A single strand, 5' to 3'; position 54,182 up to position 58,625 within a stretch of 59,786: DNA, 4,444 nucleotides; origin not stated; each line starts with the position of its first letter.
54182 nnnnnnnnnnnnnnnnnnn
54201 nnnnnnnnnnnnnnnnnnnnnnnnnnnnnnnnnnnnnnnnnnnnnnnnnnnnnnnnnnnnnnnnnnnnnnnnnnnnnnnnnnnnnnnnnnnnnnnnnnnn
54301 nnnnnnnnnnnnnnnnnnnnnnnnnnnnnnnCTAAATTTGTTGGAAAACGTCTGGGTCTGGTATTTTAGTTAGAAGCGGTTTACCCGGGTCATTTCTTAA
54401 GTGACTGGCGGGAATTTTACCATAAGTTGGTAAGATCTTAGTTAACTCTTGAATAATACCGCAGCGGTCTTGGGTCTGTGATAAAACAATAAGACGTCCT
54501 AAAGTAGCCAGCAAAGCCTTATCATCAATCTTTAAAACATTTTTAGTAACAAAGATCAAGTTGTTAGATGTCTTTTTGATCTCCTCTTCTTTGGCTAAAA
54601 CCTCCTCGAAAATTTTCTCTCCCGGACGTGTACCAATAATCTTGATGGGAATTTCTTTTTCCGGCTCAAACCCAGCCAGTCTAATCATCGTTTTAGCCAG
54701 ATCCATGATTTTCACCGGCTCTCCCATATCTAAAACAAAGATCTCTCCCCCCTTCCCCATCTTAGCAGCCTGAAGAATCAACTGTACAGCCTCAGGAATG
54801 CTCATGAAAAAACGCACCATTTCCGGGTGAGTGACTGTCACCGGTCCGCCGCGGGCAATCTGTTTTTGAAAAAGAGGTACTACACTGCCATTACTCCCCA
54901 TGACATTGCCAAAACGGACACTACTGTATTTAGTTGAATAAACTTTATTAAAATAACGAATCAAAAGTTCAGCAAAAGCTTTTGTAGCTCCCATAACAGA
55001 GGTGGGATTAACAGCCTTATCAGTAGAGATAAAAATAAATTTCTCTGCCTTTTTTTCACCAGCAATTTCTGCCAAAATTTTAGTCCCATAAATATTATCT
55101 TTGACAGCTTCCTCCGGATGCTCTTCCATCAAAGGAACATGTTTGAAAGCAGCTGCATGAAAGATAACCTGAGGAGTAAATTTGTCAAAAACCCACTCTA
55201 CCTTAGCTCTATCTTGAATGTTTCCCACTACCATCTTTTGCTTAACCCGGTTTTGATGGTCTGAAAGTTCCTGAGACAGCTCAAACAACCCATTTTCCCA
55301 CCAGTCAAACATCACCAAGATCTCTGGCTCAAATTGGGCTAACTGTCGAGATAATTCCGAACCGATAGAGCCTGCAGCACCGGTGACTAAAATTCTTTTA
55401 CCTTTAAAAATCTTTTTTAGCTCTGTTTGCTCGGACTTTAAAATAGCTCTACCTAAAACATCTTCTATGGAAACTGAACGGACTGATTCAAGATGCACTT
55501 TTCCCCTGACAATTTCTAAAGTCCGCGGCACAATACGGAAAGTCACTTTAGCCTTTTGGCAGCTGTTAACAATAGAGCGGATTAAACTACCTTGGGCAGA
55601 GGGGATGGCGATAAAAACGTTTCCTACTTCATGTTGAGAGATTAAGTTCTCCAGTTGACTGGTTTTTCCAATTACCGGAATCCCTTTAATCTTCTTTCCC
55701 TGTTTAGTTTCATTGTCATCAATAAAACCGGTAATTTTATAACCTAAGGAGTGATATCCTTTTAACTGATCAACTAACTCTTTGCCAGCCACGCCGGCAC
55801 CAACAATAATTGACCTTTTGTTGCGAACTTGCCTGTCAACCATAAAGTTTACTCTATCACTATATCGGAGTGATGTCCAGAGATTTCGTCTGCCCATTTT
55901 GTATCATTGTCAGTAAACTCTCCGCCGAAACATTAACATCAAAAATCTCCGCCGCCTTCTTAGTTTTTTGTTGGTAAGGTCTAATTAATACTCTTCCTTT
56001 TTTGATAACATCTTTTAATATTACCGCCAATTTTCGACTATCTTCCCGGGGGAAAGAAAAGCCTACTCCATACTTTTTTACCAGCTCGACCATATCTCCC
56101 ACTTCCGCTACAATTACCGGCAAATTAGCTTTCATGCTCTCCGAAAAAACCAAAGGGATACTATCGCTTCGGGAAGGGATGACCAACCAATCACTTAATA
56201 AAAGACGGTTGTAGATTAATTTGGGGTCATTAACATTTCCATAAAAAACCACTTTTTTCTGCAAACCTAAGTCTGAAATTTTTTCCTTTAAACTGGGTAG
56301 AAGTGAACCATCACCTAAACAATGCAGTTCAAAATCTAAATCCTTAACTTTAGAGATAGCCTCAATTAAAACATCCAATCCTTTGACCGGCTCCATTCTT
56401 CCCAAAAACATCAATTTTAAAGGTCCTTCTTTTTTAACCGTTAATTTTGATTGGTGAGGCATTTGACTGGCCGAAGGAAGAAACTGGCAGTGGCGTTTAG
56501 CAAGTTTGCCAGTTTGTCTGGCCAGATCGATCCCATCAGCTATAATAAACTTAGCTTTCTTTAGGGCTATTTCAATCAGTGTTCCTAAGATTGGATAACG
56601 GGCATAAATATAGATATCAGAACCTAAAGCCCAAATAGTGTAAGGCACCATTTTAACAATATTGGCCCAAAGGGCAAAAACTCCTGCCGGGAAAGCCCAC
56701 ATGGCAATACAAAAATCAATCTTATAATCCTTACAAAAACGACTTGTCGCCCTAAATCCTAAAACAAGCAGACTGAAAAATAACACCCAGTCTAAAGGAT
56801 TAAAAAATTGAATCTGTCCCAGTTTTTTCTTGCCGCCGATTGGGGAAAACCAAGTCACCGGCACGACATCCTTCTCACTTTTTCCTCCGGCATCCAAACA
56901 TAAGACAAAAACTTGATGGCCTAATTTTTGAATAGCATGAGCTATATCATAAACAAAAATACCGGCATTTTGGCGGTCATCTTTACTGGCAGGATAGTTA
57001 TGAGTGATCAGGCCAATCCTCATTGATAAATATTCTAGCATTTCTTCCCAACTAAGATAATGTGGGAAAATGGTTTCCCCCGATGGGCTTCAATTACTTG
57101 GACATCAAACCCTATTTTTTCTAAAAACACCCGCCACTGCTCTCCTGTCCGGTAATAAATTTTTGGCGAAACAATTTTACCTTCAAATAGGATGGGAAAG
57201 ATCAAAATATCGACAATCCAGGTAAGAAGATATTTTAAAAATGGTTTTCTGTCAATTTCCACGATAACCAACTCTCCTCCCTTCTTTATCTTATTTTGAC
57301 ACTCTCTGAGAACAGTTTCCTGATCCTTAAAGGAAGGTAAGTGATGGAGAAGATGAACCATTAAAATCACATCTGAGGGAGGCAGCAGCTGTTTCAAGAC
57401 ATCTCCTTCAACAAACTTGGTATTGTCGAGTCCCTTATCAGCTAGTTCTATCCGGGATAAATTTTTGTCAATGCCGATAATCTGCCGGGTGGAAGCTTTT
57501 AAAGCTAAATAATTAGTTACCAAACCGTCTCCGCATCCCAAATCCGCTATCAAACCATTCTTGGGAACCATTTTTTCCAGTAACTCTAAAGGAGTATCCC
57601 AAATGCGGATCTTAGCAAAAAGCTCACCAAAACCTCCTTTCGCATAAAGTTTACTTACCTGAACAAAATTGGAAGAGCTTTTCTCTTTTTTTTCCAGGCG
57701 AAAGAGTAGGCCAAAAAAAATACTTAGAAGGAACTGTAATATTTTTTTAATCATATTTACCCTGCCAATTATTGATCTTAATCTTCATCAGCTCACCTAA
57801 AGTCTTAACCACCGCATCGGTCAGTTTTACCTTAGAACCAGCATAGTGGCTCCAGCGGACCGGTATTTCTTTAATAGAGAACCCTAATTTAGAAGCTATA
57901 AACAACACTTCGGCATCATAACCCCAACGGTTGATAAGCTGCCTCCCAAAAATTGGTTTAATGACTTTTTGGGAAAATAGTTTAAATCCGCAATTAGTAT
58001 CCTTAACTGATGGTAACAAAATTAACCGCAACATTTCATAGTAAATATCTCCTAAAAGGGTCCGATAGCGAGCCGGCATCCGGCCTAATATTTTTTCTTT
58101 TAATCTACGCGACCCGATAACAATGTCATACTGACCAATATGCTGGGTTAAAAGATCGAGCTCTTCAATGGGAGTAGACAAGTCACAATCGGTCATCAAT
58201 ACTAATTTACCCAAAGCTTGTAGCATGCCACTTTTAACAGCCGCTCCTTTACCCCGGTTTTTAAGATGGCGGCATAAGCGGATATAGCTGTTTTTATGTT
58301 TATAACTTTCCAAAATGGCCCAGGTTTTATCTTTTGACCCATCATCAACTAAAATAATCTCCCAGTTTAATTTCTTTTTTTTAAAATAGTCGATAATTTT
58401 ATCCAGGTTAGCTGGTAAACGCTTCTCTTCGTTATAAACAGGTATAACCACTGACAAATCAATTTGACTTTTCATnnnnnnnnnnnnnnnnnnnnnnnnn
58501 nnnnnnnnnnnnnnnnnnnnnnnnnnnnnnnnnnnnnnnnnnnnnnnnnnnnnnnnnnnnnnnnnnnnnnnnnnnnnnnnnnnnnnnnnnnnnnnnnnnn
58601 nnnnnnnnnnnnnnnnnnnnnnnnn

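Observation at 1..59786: Extreme concentration of GT-C-type membrane glycosyltransferases: about 20 genes from at least six families, roughly 60% of the window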

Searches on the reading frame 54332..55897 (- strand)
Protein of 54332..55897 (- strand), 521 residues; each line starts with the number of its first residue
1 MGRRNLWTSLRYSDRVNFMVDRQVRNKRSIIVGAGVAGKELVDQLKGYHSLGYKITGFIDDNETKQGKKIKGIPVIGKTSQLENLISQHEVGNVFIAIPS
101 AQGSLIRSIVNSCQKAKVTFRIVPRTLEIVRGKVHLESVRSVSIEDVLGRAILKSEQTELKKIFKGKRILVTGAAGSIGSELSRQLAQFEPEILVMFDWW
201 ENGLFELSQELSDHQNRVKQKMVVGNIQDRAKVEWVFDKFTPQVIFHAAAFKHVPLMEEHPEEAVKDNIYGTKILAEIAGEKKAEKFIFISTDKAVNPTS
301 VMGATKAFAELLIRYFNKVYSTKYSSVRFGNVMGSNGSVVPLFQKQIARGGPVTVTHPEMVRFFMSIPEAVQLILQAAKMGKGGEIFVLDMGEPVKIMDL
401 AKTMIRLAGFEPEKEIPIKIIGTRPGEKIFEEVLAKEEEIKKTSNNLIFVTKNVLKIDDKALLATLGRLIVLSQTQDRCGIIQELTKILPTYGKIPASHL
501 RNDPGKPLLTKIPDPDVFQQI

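Call 7: search_protein_families(library=pfam, max_evalue=0.01, proteins=[window:54332-55897:-])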
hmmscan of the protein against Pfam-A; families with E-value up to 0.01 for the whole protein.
window:54332-55897:- (521 aa): 16 families
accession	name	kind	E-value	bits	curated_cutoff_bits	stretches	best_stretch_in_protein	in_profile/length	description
PF02719.21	Polysacc_synt_2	-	2e-114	382.2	20.2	1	169-451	1-291/293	Polysaccharide biosynthesis protein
PF01370.27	Epimerase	-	4e-26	92.3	20.9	1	169-388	1-238/240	NAD dependent epimerase/dehydratase family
PF16363.11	GDP_Man_Dehyd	-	2.5e-19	70.3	27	1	170-405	1-263/332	GDP-mannose 4,6 dehydratase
PF13727.12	CoA_binding_3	-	5.5e-17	62.8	25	1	22-124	75-175/175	CoA-binding domain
PF04321.23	RmlD_sub_bind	-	1.5e-15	57.5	27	1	168-335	2-154/287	RmlD substrate binding domain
PF01073.25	3Beta_HSD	-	8.4e-11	41.9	22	1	170-300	1-124/280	3-beta hydroxysteroid dehydrogenase/isomerase family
PF17836.7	PglD_N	-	3.5e-08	34.3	23.4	1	30-98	3-65/78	PglD N-terminal domain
PF00106.31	adh_short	-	3.4e-05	23.8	26.6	1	167-240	1-71/195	short chain dehydrogenase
PF07993.18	NAD_binding_4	-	8.5e-05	22.3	20.1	1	242-300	89-144/258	Male sterility protein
PF08659.16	KR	-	0.00028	21.3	22.6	1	169-292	3-136/180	KR domain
PF02629.25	CoA_binding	-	0.00031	21.9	22.3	1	26-104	3-79/97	CoA binding domain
PF01118.30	Semialdhyde_dh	-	0.00057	20.7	26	0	31-118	4-91/121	Semialdehyde dehydrogenase, NAD binding domain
PF13460.12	NAD_binding_10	-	0.0029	17.9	27.2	0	173-298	1-104/184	NAD(P)H-binding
PF01933.23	CofD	-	0.0056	16.3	30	0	83-145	77-140/290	2-phospho-L-lactate transferase CofD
PF07992.20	Pyr_redox_2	-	0.0061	16.5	26.1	0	30-189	4-164/291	Pyridine nucleotide-disulphide oxidoreductase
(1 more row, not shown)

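Call 58: search_protein_families(library=ncbifam, max_evalue=0.0001, proteins=[window:54332-55897:-])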
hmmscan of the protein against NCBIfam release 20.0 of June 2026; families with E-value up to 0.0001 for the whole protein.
window:54332-55897:- (521 aa): 34 families (the best 25 are shown)
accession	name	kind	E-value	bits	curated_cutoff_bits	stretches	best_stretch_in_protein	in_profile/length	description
TIGR03589.1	PseB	equivalog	2e-55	188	407.75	1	164-444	2-272/324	UDP-N-acetylglucosamine 4,6-dehydratase (inverting)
TIGR04130.1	FnlA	equivalog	3.2e-48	164.4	730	1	163-441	1-272/337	UDP-N-acetylglucosamine 4,6-dehydratase/5-epimerase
TIGR01181.1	dTDP_gluc_dehyt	equivalog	1.5e-21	76.9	365.1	1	168-427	1-277/321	dTDP-glucose 4,6-dehydratase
TIGR03023.1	WcaJ_sugtrans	equivalog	2.1e-19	70.2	410.75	1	17-147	120-250/453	undecaprenyl-phosphate glucose phosphotransferase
TIGR01179.1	galE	equivalog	2.8e-19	69.1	262.3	1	168-336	1-180/332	UDP-glucose 4-epimerase GalE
TIGR03025.1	EPS_sugtrans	subfamily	1.6e-18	67.2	295.55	1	20-152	119-250/445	exopolysaccharide biosynthesis polyprenyl glycosylphosphotransferase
TIGR02622.1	CDP_4_6_dhtase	equivalog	8.9e-15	54.7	278.45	1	163-299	1-136/352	CDP-glucose 4,6-dehydratase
TIGR01214.1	rmlD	equivalog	8.3e-14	51.3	224.05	1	168-293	1-101/285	dTDP-4-dehydrorhamnose reductase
TIGR04180.1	EDH_00030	hypoth_equivalog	7.8e-12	44.9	475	1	169-442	1-288/297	NAD-dependent 4,6-dehydratase LegB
TIGR03022.1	WbaP_sugtrans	subfamily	4.8e-11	42.6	403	1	20-134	119-233/456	undecaprenyl-phosphate galactose phosphotransferase WbaP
NF007582.0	PRK10217.1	equivalog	6.6e-11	41.9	698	1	167-279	2-112/355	dTDP-glucose 4,6-dehydratase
TIGR03570.1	NeuD_NnaD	subfamily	2.1e-10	40.6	160.8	1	30-123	3-89/202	NeuD/PglB/VioB family sugar acetyltransferase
NF007490.0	PRK10084.1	subfamily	5.9e-10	38.7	649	1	168-281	2-113/361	dTDP-glucose 4,6-dehydratase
NF003990.0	PRK05472.1-4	equivalog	3.8e-09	36.4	233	1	26-139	84-193/214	redox-sensing transcriptional repressor Rex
NF003993.0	PRK05472.2-2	equivalog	4.6e-09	36.1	217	1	27-139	84-192/212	redox-sensing transcriptional repressor Rex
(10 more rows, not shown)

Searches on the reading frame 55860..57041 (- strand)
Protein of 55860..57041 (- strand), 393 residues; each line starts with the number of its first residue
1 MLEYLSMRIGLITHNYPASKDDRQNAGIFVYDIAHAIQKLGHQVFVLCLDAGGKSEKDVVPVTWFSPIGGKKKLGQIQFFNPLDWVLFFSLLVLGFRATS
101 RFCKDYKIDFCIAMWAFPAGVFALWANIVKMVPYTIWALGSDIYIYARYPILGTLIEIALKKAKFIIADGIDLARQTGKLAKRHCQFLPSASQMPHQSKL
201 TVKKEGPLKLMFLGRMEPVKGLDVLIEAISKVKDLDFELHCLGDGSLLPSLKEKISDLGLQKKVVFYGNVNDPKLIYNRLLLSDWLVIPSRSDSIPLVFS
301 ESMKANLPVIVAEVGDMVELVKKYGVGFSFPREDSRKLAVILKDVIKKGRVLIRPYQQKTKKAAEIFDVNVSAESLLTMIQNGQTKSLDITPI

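Call 7: search_protein_families(library=pfam, max_evalue=0.01, proteins=[window:55860-57041:-])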
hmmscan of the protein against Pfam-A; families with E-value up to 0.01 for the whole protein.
window:55860-57041:- (393 aa): 6 families
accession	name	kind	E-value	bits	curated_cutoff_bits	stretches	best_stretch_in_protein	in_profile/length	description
PF00534.26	Glycos_transf_1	-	8.6e-27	94.2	26.4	1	201-362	9-167/172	Glycosyl transferases group 1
PF13692.12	Glyco_trans_1_4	-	9.9e-24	84.6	27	1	209-345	3-139/142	Glycosyl transferases group 1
PF20706.3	GT4-conflict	-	2.4e-08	33.8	26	1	161-314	145-313/385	Family 4 Glycosyltransferase in conflict systems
PF13477.12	Glyco_trans_4_2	-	3.6e-05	24.4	23.4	1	28-169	11-138/139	Glycosyl transferase 4-like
PF13439.12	Glyco_transf_4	-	3.7e-05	24.3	28.5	1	27-131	5-96/170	Glycosyltransferase Family 4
PF13579.12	Glyco_trans_4_4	-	6.1e-05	23.8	29.7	1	28-134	5-97/158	Glycosyl transferase 4-like domain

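Call 58: search_protein_families(library=ncbifam, max_evalue=0.0001, proteins=[window:55860-57041:-])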
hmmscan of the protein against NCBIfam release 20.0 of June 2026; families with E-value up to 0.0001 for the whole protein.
window:55860-57041:- (393 aa): 26 families (the best 25 are shown)
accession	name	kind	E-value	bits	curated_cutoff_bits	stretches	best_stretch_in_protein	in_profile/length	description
NF047684.1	TeichurnBiosyTuaC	equivalog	7.5e-25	87.7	550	1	106-378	107-384/391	teichuronic acid biosynthesis protein TuaC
NF041876.1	EPS_EpsE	equivalog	1.1e-20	74.2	400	1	199-376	206-389/389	exopolysaccharide biosynthesis GT4 family glycosyltransferase EpsE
TIGR03088.1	stp2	hypoth_equivalog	6.9e-17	61.5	409.05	1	185-374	172-364/374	TIGR03088 family PEP-CTERM/XrtA system glycosyltransferase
TIGR03999.1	thiol_BshA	equivalog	2.4e-16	59.6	273.7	1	104-370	81-360/375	N-acetyl-alpha-D-glucosaminyl L-malate synthase BshA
NF046085.1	XrtY_assoc_Gly1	equivalog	6.1e-16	58.2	400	1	196-368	198-369/387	XrtY-associated glycosyltransferase XYAG1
NF038295.1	EPS_HpsP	equivalog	1.8e-13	50.3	550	1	30-379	20-383/388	hormogonium polysaccharide biosynthesis glycosyltransferase HpsP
NF038298.1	EPS_HpsO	equivalog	1e-11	44.3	575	1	192-370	187-374/388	hormogonium polysaccharide biosynthesis glycosyltransferase HpsO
NF050063.1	ProtGlycPglJ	equivalog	1.1e-11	44.6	500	1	102-377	80-360/363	N-acetylgalactosamine-N,N'-diacetylbacillosaminyl-diphospho-undecaprenol 4-alpha-N-acetylgalactosaminyltransferase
TIGR03449.1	mycothiol_MshA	equivalog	3.4e-11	42.7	462.5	1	187-380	202-400/406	D-inositol-3-phosphate glycosyltransferase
TIGR04157.1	glyco_rSAM_CFB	subfamily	4.1e-11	42.5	400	1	187-351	208-369/406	TIGR04157 family glycosyltransferase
NF007396.0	PRK09922.1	equivalog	4.3e-11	42.3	385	1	202-319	177-297/361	lipopolysaccharide 1,6-galactosyltransferase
NF041879.1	EPS_EpsH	equivalog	2e-10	40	800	1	199-349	229-378/431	exopolysaccharide biosynthesis glycosyltransferase EpsH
NF050056.1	ProtGlycPglH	equivalog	2.2e-10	40.1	600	1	188-382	162-352/354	GalNAc-alpha-(1->4)-GalNAc-alpha-(1->3)-diNAcBac-PP-undecaprenol alpha-1,4-N-acetyl-D-galactosaminyltransferase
NF041010.1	glycosy_Agl16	equivalog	2.2e-10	40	575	1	209-331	181-303/352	glycosylation protein Agl16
TIGR04063.1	stp3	hypoth_equivalog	5.3e-10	38.7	442.05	1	209-349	215-361/397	TIGR04063 family PEP-CTERM/XrtA system glycosyltransferase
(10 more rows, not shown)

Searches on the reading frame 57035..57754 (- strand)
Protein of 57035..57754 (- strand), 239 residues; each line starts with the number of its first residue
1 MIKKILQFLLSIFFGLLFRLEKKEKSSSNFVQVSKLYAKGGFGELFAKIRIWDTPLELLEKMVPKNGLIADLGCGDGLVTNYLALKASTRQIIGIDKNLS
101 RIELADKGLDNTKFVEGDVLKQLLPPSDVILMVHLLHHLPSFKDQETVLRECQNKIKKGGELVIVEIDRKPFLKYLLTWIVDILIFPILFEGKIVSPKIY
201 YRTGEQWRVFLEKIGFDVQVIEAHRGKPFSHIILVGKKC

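Call 7: search_protein_families(library=pfam, max_evalue=0.01, proteins=[window:57035-57754:-])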
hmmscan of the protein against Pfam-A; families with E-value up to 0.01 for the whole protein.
window:57035-57754:- (239 aa): 10 families
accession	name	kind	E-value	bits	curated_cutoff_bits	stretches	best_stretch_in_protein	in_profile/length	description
PF08241.18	Methyltransf_11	-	6.2e-13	49.6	21.2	1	71-164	2-95/95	Methyltransferase domain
PF13649.12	Methyltransf_25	-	1.2e-11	45.6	27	1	69-160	1-97/97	Methyltransferase domain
PF08242.18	Methyltransf_12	-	1.8e-11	45.1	30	1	71-162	2-98/98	Methyltransferase domain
PF13489.12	Methyltransf_23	-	3.4e-11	43.6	27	1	64-218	21-161/164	Methyltransferase domain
PF13847.12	Methyltransf_31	-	4.4e-11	43.1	27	1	69-168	7-113/145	Methyltransferase domain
PF05175.20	MTS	-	4.3e-08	33.4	23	1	58-169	23-143/170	Methyltransferase small domain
PF00891.24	Methyltransf_2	-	1e-07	31.9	22.3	1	109-167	110-167/210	O-methyltransferase domain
PF01209.24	Ubie_methyltran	-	0.0002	21.2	20.1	1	49-170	32-157/233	ubiE/COQ5 methyltransferase family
PF02390.23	Methyltransf_4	-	0.00089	19.2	24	1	68-173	4-123/173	Putative methyltransferase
PF12847.13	Methyltransf_18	-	0.0097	16.4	27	0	56-113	5-62/151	Methyltransferase domain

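Call 70: search_protein_families(library=ncbifam, max_evalue=0.000001, proteins=[window:57035-57754:-])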
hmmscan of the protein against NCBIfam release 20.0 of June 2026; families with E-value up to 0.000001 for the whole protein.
window:57035-57754:- (239 aa): 7 families
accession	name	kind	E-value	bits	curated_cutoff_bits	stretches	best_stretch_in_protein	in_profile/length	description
TIGR01983.1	UbiG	equivalog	6e-09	35.5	102.95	1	69-178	53-164/228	bifunctional 2-polyprenyl-6-hydroxyphenol methylase/3-demethylubiquinol 3-O-methyltransferase UbiG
NF045667.1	MTase_DVU1556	equivalog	7e-09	35.4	155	1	64-224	21-168/213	DVU_1556 family methyltransferase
NF002463.0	PRK01683.1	equivalog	2.1e-08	34.1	297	1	65-161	31-125/258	trans-aconitate 2-methyltransferase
TIGR02072.1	BioC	equivalog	6.9e-08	32.6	184.95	1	57-164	25-132/244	malonyl-ACP O-methyltransferase BioC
NF001244.0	PRK00216.1-5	equivalog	1.2e-07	31.3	216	1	66-170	49-159/236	bifunctional demethylmenaquinone methyltransferase/2-methoxy-6-polyprenyl-1,4-benzoquinol methylase UbiE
NF043040.1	corrin_prot_MT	hypoth_equivalog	3.7e-07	29.8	180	1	58-186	34-170/216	corrinoid protein-associated methyltransferase CpaM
TIGR01934.1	MenG_MenH_UbiE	subfamily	5.8e-07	29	158.35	1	64-170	38-147/223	ubiquinone/menaquinone biosynthesis methyltransferase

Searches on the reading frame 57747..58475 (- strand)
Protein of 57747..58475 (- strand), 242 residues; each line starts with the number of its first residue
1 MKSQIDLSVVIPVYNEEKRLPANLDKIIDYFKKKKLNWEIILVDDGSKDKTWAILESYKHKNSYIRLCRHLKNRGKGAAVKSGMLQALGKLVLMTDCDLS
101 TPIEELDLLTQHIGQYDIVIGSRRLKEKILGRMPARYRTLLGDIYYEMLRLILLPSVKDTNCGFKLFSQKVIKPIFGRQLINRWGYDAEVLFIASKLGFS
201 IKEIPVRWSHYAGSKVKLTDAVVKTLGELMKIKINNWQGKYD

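Call 7: search_protein_families(library=pfam, max_evalue=0.01, proteins=[window:57747-58475:-])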
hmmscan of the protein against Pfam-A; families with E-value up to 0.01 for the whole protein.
window:57747-58475:- (242 aa): 3 families
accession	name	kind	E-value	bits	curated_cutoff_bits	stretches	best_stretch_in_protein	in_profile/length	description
PF00535.33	Glycos_transf_2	-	6.4e-32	111.2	23.3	1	8-175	1-167/168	Glycosyl transferase family 2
PF10111.15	Glyco_tranf_2_2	-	3.1e-07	30.6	27.3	1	8-100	1-93/276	Glycosyltransferase like family 2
PF13704.12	Glyco_tranf_2_4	-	0.0089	16.9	27.5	0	33-98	12-81/98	Glycosyl transferase family 2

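Call 58: search_protein_families(library=ncbifam, max_evalue=0.0001, proteins=[window:57747-58475:-])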
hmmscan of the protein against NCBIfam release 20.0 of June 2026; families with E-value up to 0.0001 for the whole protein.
window:57747-58475:- (242 aa): 16 families
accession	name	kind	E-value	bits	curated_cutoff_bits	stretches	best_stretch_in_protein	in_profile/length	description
NF047588.1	GlcsyltransPgfSStrep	equivalog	3.5e-22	79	500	1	6-185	2-177/308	glycosyltransferase PgfS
NF007986.1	PRK10714.1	equivalog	4.3e-20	72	529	1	6-172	7-169/316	undecaprenyl-phosphate 4-deoxy-4-formamido-L-arabinose transferase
NF041875.1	EPS_EpsD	equivalog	1e-16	61.3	370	1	7-117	1-105/325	exopolysaccharide biosynthesis glycosyltransferase EpsD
NF038302.1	EPS_HpsE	equivalog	9e-16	57.7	300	1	5-98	1-96/307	hormogonium polysaccharide biosynthesis glycosyltransferase HpsE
TIGR03937.1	PgaC_IcaA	equivalog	2.7e-15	56.2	422.3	1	6-133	46-175/407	poly-beta-1,6-N-acetyl-D-glucosamine synthase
NF007482.0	PRK10073.1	equivalog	7.6e-15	54.7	423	1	2-98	3-95/334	glycosyltransferase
NF041391.1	DPhHxTase_Halo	equivalog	2.9e-13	49.3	375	1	13-214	3-189/213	dolichyl-phosphate hexose transferase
TIGR04283.1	glyco_like_mftF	equivalog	3.3e-12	46.5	182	1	7-115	1-99/221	TIGR04283 family arsenosugar biosynthesis glycosyltransferase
TIGR03965.1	mycofact_glyco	equivalog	6.8e-12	45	280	1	4-114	73-180/467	mycofactocin biosynthesis glycosyltransferase MftF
NF047683.1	TeichurnBiosyTuaG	equivalog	7.1e-11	42.2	400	1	3-106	4-104/252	teichuronic acid biosynthesis protein TuaG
TIGR04182.1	glyco_TIGR04182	equivalog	1.6e-09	37.6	325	1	6-219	1-202/293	S-layer glycoprotein N-glycosyltransferase AglJ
NF010496.0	PRK13915.1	equivalog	3.1e-09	36.4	262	1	2-102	28-130/307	glucosyl-3-phosphoglycerate synthase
NF053739.1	GlytfEpsEBac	equivalog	4.1e-09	35.8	450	1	7-98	3-92/265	glycosyltransferase EpsE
NF058614.1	PPMAGASynPpgS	equivalog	4.8e-09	36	370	1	6-214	1-204/226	polyprenyl-phospho-N-acetylgalactosaminyl synthase PpgS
TIGR03111.1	glyc2_xrt_Gpos1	hypoth_equivalog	1.6e-08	33.8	363.95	1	6-98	50-141/439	TIGR03111 family XrtG-associated glycosyltransferase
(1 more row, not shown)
